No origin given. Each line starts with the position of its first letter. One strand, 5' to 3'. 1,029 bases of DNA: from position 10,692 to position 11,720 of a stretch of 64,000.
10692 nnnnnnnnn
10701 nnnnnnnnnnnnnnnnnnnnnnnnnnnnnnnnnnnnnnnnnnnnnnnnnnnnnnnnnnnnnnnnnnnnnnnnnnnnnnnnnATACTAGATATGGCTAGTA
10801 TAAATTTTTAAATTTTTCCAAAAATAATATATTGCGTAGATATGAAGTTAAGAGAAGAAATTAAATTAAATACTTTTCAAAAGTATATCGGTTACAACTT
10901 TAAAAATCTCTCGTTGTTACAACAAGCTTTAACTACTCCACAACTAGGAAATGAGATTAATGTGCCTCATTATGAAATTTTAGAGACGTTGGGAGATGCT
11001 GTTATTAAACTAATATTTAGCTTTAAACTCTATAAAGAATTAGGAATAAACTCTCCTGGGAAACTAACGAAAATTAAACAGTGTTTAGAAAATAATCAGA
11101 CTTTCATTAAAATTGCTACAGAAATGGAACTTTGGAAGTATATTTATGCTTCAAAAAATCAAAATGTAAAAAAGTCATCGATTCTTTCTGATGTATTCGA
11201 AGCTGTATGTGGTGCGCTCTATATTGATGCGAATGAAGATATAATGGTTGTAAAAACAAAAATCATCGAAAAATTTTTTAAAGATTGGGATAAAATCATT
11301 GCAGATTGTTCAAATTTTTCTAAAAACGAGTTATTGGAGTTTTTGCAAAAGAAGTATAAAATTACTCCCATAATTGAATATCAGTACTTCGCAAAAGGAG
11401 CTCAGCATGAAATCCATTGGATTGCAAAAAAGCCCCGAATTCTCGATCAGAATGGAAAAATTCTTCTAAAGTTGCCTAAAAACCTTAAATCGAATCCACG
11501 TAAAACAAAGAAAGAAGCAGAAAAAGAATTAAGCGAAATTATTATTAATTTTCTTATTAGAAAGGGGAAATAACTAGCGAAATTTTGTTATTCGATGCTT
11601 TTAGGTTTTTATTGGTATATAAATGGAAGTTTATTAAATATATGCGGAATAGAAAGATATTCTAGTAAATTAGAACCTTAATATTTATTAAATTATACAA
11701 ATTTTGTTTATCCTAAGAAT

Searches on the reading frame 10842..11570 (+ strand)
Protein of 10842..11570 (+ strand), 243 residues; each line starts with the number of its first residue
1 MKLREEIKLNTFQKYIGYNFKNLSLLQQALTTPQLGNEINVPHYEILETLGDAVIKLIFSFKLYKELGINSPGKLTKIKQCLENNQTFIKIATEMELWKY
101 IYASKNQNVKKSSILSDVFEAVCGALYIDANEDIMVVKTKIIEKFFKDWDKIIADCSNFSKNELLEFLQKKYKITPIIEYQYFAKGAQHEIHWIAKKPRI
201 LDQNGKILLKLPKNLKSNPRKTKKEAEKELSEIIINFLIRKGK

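Call 66: search_protein_families(library=pfam, proteins=[window:10842-11570:+], max_evalue=0.00001)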
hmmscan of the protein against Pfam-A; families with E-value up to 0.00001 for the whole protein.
window:10842-11570:+ (243 aa): 2 families
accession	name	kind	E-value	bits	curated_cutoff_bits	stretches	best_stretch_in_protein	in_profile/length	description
PF00636.31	Ribonuclease_3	-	2.8e-18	67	27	1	46-130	2-101/102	Ribonuclease III domain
PF14622.11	Ribonucleas_3_3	-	4.6e-16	59.6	35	1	24-142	3-125/128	Ribonuclease-III-like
